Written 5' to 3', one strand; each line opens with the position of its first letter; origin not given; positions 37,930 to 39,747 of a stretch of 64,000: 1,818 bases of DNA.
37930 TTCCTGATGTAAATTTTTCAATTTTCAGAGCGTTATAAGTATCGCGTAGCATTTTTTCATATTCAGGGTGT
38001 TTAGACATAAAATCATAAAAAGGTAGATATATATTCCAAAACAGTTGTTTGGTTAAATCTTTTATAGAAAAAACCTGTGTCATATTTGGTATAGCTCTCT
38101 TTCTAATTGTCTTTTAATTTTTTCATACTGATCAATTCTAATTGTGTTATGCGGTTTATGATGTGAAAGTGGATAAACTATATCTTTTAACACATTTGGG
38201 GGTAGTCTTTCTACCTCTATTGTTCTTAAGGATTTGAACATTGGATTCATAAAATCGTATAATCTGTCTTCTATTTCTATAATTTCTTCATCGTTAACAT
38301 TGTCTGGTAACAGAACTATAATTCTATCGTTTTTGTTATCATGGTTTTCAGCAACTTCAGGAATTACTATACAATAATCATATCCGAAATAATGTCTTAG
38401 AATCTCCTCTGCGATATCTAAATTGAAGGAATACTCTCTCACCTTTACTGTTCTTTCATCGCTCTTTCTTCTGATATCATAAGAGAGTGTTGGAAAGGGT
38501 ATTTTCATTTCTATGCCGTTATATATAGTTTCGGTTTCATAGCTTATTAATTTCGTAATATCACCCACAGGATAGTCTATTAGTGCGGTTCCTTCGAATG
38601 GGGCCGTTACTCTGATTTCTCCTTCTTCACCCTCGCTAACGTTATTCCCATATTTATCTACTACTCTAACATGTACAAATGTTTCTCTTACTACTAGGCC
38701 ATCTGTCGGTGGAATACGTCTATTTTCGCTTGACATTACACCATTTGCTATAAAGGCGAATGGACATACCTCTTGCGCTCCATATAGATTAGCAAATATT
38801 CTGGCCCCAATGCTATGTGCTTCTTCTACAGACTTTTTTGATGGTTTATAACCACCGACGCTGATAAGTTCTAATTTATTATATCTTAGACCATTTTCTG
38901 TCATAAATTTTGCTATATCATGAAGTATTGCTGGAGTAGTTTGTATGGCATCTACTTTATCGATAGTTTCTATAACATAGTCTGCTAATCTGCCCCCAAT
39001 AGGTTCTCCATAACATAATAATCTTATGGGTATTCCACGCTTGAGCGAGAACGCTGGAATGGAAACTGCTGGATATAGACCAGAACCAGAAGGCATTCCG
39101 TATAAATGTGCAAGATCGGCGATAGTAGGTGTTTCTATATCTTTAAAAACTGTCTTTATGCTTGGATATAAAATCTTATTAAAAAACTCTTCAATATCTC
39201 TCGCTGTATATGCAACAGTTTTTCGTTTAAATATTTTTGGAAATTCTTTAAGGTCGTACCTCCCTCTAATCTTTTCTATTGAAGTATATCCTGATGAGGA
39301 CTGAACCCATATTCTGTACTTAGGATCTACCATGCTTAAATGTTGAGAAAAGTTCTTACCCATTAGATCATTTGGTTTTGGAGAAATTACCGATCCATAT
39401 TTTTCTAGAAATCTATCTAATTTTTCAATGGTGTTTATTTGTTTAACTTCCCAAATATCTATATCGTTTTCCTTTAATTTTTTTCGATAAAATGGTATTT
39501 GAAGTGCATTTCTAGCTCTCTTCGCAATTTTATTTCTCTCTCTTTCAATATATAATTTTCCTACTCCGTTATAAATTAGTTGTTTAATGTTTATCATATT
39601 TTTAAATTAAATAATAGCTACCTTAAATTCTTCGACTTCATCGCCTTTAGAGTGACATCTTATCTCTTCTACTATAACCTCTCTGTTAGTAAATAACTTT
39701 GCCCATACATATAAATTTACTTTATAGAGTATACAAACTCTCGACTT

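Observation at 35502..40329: Accessory-looking block between tRNA-Cys and hisS with a V4R-like / PaaK-like adenylating enzyme / SAM-methyltransferase operon, a KaiC-like ATPase and a transglutaminase-like protein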

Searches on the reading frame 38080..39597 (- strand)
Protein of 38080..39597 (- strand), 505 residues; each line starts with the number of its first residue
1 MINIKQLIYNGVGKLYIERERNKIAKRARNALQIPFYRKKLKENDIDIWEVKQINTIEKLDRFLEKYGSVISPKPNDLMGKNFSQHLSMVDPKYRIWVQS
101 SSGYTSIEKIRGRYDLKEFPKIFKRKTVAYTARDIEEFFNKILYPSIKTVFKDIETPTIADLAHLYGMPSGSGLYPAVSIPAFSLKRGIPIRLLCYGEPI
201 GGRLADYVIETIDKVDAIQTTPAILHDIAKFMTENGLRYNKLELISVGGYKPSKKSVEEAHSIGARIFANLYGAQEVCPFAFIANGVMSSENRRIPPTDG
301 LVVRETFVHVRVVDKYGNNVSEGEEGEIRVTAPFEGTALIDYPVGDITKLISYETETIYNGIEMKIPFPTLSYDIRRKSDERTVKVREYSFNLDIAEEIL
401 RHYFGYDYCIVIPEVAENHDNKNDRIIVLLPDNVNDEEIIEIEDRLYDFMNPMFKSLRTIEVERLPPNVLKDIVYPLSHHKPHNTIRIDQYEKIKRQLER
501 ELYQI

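Call 6: search_protein_families(library=pfam, proteins=[window:38080-39597:-], max_evalue=0.1)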
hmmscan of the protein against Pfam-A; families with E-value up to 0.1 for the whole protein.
window:38080-39597:- (505 aa): 0 families

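Call 7: search_protein_families(library=ncbifam, proteins=[window:38080-39597:-], max_evalue=0.1)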
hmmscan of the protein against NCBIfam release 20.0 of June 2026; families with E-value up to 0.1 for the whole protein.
window:38080-39597:- (505 aa): 18 families
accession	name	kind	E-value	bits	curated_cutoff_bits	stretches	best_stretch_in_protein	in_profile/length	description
NF041878.1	paak_haloarch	equivalog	1.5e-08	33.6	700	1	24-354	21-308/427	phenylacetate--CoA ligase PaaK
NF004837.0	PRK06187.1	subfamily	5.6e-07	28.2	476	1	213-333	259-380/531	long-chain-fatty-acid--CoA ligase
NF045666.1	DVU1553_fam_AMP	equivalog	6.2e-06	25.5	300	1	214-353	182-313/331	DVU_1553 family AMP-dependent CoA ligase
NF053551.1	FlxY_rubin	equivalog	9.6e-06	24.6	520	1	280-482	231-417/424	flexirubin biosynthesis putative acyl-CoA ligase FlxY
NF004758.0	PRK06087.1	equivalog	1.2e-05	23.9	736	1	220-328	284-385/548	medium-chain fatty-acid--CoA ligase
TIGR01733.1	AA-adenyl-dom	subfamily_domain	2.7e-05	23.1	317.4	1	213-332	211-326/409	amino acid adenylation domain-containing protein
NF005859.1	PRK07788.1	exception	3.4e-05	22.5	875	1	240-336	332-424/560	long-chain-fatty-acid--CoA ligase FadD2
NF052269.1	Staph_lig_FadD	equivalog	0.00018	20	650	1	222-331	247-349/499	long-chain-fatty-acid--CoA ligase FadD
NF005797.0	PRK07638.1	equivalog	0.00039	19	518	1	213-334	230-342/487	acyl-CoA synthetase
NF004814.0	PRK06164.1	equivalog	0.00052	18.7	677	1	233-334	287-386/540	acyl-CoA synthetase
NF006754.0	PRK09274.1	equivalog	0.0012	17.1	478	1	207-309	254-361/555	fatty acid CoA ligase family protein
NF006182.0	PRK08316.1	subfamily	0.0079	14.7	663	1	268-333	315-375/523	fatty acyl-CoA synthetase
NF052580.1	Str24CoAsynCasG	equivalog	0.011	14.1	750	1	268-334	347-408/548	steroid-24-oyl-CoA synthetase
NF004838.1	PRK06188.1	equivalog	0.027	12.8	875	1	257-336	302-377/524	fatty-acid--CoA ligase FadD8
NF006523.0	PRK08974.1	equivalog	0.052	11.7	884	1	237-333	322-412/561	long-chain-fatty-acid--CoA ligase FadD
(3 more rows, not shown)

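Call 8: find_encoding_contigs(protein=window:38080-39597:-, flank=10000, max_places=10)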
Protein window:38080-39597:- (505 aa): no gene with exactly this product is on record in the collection.
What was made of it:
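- Tried and rejected: Exact-sequence look-up of the window ANL protein found nothing; the nearest record differs by a few residues (call 8).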

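Call 9: find_homologous_proteins(query=window:38080-39597:-)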
Query window:38080-39597:- (505 aa): 10 proteins with E <= 0.001 among 8000 candidates.
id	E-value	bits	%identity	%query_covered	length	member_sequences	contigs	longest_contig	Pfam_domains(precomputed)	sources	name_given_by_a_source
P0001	0.0e+0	1123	99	100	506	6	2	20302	-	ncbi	ncbi:MAG: AMP-binding protein [Candidatus Aenigmatarchaeota archaeon]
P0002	1.9e-122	427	44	99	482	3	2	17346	-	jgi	jgi:phenylacetate-coenzyme A ligase PaaK-like adenylate-forming protein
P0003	2.1e-115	404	42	93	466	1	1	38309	PF00501.35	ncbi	ncbi:MAG: hypothetical protein QW609_02060, partial [Candidatus Aenigmatarchaeota archaeon]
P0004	6.3e-113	396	42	97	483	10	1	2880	-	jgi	jgi:phenylacetate-coenzyme A ligase PaaK-like adenylate-forming protein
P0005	8.7e-113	396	42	97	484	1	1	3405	-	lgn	-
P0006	1.3e-109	385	43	93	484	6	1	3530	PF00501.35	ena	-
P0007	5.2e-107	377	40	98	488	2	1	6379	PF00501.35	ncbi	ncbi:MAG: hypothetical protein QW595_03590 [Candidatus Bathyarchaeia archaeon]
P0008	6.9e-103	363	40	95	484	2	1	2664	PF00501.35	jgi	-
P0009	3.1e-102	361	41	97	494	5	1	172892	-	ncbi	ncbi:MAG: hypothetical protein QXU45_09695 [Candidatus Bathyarchaeia archaeon]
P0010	2.4e-63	233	33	93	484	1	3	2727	-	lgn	-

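Call 10: find_encoding_contigs(protein=P0001, flank=10000, max_places=4)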
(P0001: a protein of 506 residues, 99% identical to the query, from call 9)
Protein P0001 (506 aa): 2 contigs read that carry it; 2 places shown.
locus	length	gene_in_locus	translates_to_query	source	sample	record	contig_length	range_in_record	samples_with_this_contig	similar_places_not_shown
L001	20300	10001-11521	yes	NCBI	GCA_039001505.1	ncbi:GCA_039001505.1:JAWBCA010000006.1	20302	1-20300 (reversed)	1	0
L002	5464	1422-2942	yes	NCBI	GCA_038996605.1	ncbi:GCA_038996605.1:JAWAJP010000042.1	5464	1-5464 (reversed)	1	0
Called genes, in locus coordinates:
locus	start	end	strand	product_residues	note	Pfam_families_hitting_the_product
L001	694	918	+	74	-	PF01780:Ribosomal_L37ae, PF12760:Zn_ribbon_IS1595 (weak)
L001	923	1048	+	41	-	-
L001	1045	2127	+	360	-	PF00571:CBS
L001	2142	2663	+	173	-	PF02577:BFN_dom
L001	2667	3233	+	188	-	PF02245:Pur_DNA_glyco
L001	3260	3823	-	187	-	-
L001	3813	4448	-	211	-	PF01170:UPF0020 (weak), PF05175:MTS, PF02475:TRM5-TYW2_MTfase (weak), PF03602:Cons_hypoth95 (weak), PF06325:PrmA (weak), PF13847:Methyltransf_31, PF13649:Methyltransf_25 (weak)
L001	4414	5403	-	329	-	PF01866:Diphthamide_syn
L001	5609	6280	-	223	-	PF00406:ADK, PF13207:AAA_17, PF13238:AAA_18 (weak), PF05191:ADK_lid (weak)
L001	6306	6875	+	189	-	PF13238:AAA_18 (weak), PF13207:AAA_17 (weak)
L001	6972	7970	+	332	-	PF00297:Ribosomal_L3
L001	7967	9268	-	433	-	PF00152:tRNA-synt_2 (faint), PF13393:tRNA-synt_His, PF00587:tRNA-synt_2b (weak), PF03129:HGTP_anticodon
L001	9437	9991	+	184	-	-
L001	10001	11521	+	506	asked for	-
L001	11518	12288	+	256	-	PF01209:Ubie_methyltran, PF02353:CMAS (weak), PF06325:PrmA (weak), PF13489:Methyltransf_23, PF13847:Methyltransf_31, PF08241:Methyltransf_11, PF08242:Methyltransf_12, PF13649:Methyltransf_25, +1 more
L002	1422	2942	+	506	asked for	-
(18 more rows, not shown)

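Call 11: find_encoding_contigs(protein=P0003, flank=10000, max_places=3)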
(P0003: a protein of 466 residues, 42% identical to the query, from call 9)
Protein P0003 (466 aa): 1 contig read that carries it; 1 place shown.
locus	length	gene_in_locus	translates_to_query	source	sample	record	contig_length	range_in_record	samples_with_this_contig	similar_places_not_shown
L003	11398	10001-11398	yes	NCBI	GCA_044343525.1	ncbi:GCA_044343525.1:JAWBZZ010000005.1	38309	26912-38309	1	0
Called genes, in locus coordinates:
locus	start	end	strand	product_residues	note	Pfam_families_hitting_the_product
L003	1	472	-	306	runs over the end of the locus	PF01171:ATP_bind_3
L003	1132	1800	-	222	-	-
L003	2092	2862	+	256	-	PF00575:S1 (weak), PF07541:EIF_2_alpha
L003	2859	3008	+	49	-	PF04135:Nop10p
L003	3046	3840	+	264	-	PF09754:PAC2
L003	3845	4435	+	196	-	PF00318:Ribosomal_S2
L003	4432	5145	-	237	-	PF06745:ATPase, PF23442:DUF7125 (weak), PF07088:GvpD_P-loop (weak)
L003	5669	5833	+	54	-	PF03911:Sec61_beta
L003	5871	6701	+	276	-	PF01261:AP_endonuc_2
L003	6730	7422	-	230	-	PF01694:Rhomboid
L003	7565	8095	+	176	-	-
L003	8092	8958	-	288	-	-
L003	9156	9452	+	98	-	-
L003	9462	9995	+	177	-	PF02830:V4R (weak)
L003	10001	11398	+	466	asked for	PF00501:AMP-binding (faint)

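Call 12: find_encoding_contigs(protein=P0009, flank=10000, max_places=3)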
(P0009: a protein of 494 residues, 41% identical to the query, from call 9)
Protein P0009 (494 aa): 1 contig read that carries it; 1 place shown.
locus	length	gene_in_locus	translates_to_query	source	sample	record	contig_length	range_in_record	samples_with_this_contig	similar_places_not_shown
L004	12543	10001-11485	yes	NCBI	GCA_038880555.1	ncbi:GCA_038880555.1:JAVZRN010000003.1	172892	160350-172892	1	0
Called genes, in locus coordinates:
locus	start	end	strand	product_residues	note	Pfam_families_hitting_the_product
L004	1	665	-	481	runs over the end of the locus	PF00005:ABC_tran (weak)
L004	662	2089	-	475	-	PF03237:Terminase_6N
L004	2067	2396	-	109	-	-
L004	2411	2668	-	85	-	-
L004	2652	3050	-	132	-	-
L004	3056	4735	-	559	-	PF24032:YQBQ (weak)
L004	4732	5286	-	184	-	-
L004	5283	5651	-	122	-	PF04883:HK97-gp10_like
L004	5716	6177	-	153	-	-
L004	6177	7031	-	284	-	PF18906:Phage_tube_2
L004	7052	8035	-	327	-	PF27237:AF_1625_C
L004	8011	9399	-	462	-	-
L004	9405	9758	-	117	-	-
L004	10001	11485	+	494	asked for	-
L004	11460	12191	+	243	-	PF01209:Ubie_methyltran, PF02353:CMAS (weak), PF13489:Methyltransf_23, PF05175:MTS, PF13847:Methyltransf_31, PF08241:Methyltransf_11, PF08242:Methyltransf_12, PF13649:Methyltransf_25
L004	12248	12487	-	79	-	-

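Call 13: find_encoding_contigs(protein=P0002, flank=10000, max_places=3)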
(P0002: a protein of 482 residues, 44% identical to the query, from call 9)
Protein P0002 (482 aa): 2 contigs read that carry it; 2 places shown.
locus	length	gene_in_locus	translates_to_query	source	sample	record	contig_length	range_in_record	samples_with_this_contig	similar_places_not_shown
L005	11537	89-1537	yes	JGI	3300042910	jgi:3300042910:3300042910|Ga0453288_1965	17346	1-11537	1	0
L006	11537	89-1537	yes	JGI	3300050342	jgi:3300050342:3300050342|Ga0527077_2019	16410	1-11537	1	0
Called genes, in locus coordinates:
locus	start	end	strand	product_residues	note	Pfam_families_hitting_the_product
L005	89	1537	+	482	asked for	-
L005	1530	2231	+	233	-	PF01209:Ubie_methyltran, PF13489:Methyltransf_23, PF02353:CMAS, PF05175:MTS, PF13847:Methyltransf_31, PF08241:Methyltransf_11, PF08242:Methyltransf_12, PF13649:Methyltransf_25, +1 more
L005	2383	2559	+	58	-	-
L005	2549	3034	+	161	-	-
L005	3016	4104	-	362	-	PF00931:NB-ARC (weak), PF01637:ATPase_2, PF13191:AAA_16 (weak), PF24883:NPHP3_N (faint), PF13401:AAA_22, PF00004:AAA (faint), PF08461:WHD_RNase_R (faint), PF22703:Cdc6_lid (weak)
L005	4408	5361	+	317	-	-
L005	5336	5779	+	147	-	-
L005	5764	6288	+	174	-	-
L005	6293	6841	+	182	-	-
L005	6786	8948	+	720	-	PF01935:DUF87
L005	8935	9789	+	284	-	-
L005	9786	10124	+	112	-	-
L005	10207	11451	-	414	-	PF00501:AMP-binding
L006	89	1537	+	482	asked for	-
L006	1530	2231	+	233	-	PF01209:Ubie_methyltran, PF13489:Methyltransf_23, PF02353:CMAS, PF05175:MTS, PF13847:Methyltransf_31, PF08241:Methyltransf_11, PF08242:Methyltransf_12, PF13649:Methyltransf_25, +1 more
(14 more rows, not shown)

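Call 14: find_encoding_contigs(protein=P0007, flank=10000, max_places=3)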
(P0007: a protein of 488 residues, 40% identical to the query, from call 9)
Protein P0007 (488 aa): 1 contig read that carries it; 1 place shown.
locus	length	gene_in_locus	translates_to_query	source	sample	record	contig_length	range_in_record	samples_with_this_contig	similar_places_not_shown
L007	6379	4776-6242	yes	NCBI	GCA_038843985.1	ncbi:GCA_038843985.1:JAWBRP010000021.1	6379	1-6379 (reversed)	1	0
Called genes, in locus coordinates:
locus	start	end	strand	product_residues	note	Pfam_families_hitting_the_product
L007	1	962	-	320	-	?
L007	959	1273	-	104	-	-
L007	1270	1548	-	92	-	-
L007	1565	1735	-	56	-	-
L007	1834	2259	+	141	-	-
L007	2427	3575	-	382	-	-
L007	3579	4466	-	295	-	PF01555:N6_N4_Mtase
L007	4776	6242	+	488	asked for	PF00501:AMP-binding (weak)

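Call 22: search_solved_structures(query=A1, max_evalue=1, show_alignments=2)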
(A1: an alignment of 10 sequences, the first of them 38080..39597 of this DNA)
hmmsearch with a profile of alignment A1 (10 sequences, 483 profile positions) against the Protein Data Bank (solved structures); distinct sequences matched with E-value up to 1: 0.
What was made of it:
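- Tried and rejected: Profile search of the ANL family against PDB sequences found no hit at E up to 1 (call 22).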

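Call 23: find_related_loci(query=A1, collection=genome_contigs, flank=10000)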
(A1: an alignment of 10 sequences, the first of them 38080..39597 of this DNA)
Query A1 (505 aa) in genome_contigs; peptide patterns used: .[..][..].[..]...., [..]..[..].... (x = any residue, [..] = any of these).
111 stretches matched a pattern; 5 encode a relative of the query (tblastn E <= 1e-3); 5 distinct loci.
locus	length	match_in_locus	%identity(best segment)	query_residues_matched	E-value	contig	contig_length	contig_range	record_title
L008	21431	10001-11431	42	12-503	3e-118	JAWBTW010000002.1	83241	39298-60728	MAG: Candidatus Aenigmatarchaeota archaeon isolate JZ-1_201709_bins_53 JZ-1_201709_bins_53_scaffold_2, whole genome shot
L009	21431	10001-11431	42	12-503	1e-120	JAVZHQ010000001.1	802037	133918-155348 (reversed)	MAG: Candidatus Aenigmatarchaeota archaeon isolate DRTY-6_201808_bins_93 DRTY-6_201808_bins_93_scaffold_1, whole genome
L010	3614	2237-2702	92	265-445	8e-50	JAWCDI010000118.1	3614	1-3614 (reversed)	MAG: Candidatus Aenigmatarchaeota archaeon isolate JZ-1_201912_bins_45 JZ-1_201912_bins_45_scaffold_119, whole genome sh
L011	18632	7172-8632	35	11-501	6e-81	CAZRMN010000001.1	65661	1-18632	MAG TPA_asm: uncultured archaeon isolate binchicken_co6_549 genome assembly, contig: NODE_198_length_65661_cov_6.891428,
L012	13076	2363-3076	39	26-486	1e-28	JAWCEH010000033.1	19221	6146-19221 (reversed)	MAG: Candidatus Bathyarchaeia archaeon isolate JZ-1_201912_bins_83 JZ-1_201912_bins_83_scaffold_33, whole genome shotgun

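Call 27: search_protein_families(library=pfam, proteins=[L009:9142-9438:+, L009:9448-9984:+, L009:11421-12134:+, L009:12142-12774:+, L009:13020-14300:-, L009:14359-15711:-, L009:7740-8675:+, L009:7363-7701:-, L009:6578-7354:+, L009:5597-6547:-], max_evalue=0.01)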
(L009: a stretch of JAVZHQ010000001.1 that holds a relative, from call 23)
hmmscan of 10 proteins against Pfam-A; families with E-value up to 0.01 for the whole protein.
L009:9142-9438:+ (98 aa): 0 families

L009:9448-9984:+ (178 aa): 1 family
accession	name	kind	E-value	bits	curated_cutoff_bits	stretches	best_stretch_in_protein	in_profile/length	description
PF02830.23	V4R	-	0.00075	20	31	1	114-175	3-61/62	V4R domain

L009:11421-12134:+ (237 aa): 22 families
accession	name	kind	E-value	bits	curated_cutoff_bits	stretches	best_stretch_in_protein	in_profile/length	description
PF13649.12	Methyltransf_25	-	1e-21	77.8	27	1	49-145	2-97/97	Methyltransferase domain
PF08241.18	Methyltransf_11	-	9.4e-20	71.5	21.2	1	49-148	1-94/95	Methyltransferase domain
PF13847.12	Methyltransf_31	-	2.4e-17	63.4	27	1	43-211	2-142/145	Methyltransferase domain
PF08242.18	Methyltransf_12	-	8.1e-16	59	30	1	49-147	1-98/98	Methyltransferase domain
PF01209.24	Ubie_methyltran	-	9.7e-15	55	20.1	1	30-165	33-167/233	ubiE/COQ5 methyltransferase family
PF05175.20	MTS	-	1.5e-12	47.9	23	1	40-159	27-148/170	Methyltransferase small domain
PF02353.26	CMAS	-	3.4e-12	46.7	27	1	33-149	51-164/273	Mycolic acid cyclopropane synthetase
PF13489.12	Methyltransf_23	-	1.7e-11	44.6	27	1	41-217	19-161/164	Methyltransferase domain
PF01795.25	Methyltransf_5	-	2.8e-06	27.5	27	1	32-105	8-80/309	MraW methylase family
PF01728.25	FtsJ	-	3.2e-06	27.6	24.1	1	38-90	14-64/181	FtsJ-like methyltransferase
PF08123.19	DOT1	-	1.8e-05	24.8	23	1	32-99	30-97/205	Histone methylation protein DOT1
PF07021.18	MetW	-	2.1e-05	24.7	21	1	43-82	12-50/193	Methionine biosynthesis protein MetW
PF03848.20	TehB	-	3.8e-05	23.6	20.4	1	36-171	22-154/193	Tellurite resistance protein TehB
PF02390.23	Methyltransf_4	-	0.00012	22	24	1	46-96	3-54/173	Putative methyltransferase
PF13679.12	Methyltransf_32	-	0.00027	21.4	27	1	32-94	12-79/143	Methyltransferase domain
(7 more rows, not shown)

L009:12142-12774:+ (210 aa): 2 families
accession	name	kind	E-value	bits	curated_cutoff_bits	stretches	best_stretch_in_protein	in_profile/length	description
PF01841.26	Transglut_core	-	4.1e-20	72.5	23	1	41-148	2-108/108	Transglutaminase-like superfamily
PF04473.18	DUF553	-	0.0033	17.3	20.5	0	55-147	17-112/140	Transglutaminase-like domain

L009:13020-14300:- (426 aa): 5 families
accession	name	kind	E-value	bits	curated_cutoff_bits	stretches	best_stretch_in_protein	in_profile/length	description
PF00587.30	tRNA-synt_2b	-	2.2e-44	152.1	29.3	1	222-401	5-179/179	tRNA synthetase class II core domain (G, H, P, S and T)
PF02403.27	Seryl_tRNA_N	-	5.5e-25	88.1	28.2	1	1-109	1-107/108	Seryl-tRNA synthetase N-terminal domain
PF00038.26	Filament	-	0.0042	17.2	40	1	37-102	209-275/313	Intermediate filament protein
PF20492.3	ERM_helical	-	0.0048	17.4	40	1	29-101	32-108/120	Ezrin/radixin/moesin, alpha-helical domain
PF01496.24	V_ATPase_I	-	0.0064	14.9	30.7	1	30-118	29-117/815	V-type ATPase 116kDa subunit family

L009:14359-15711:- (450 aa): 2 families
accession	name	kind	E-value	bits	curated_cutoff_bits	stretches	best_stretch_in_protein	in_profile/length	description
PF13173.12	AAA_14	-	8.3e-31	107.1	27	1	62-182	3-129/129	AAA domain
PF13635.12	DUF4143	-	8e-29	100.9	28.1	1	236-387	1-157/160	Domain of unknown function (DUF4143)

L009:7740-8675:+ (311 aa): 7 families
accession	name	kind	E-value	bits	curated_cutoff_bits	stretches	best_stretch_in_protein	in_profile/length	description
PF01564.23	Spermine_synth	-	6.9e-50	169.6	22.9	1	70-229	2-158/186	Spermine/spermidine synthase domain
PF17284.7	Spermine_synt_N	-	1.8e-08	34.6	22.1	1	21-64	8-51/53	Spermidine synthase tetramerisation domain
PF13847.12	Methyltransf_31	-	4.1e-05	23.7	27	1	89-205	6-113/145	Methyltransferase domain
PF13649.12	Methyltransf_25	-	0.00044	21.3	27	1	90-166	1-70/97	Methyltransferase domain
PF05430.17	Methyltransf_30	-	0.00078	19.8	22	1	118-204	6-91/124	S-adenosyl-L-methionine-dependent methyltransferase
PF08242.18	Methyltransf_12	-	0.0015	19.6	30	1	91-166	1-71/98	Methyltransferase domain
PF05185.22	PRMT5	-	0.0015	18.9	22.9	1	50-165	43-139/171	PRMT5 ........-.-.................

L009:7363-7701:- (112 aa): 1 family
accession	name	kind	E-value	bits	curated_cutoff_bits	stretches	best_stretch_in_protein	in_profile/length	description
PF02675.21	AdoMet_dc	-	2.1e-30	105.6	25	1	6-109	2-106/107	S-adenosylmethionine decarboxylase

L009:6578-7354:+ (258 aa): 0 families

L009:5597-6547:- (316 aa): 1 family
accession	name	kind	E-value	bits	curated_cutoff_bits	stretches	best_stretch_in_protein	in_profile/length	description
PF04055.27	Radical_SAM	-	9.7e-11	42.6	29.5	1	23-151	5-139/166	Radical SAM superfamily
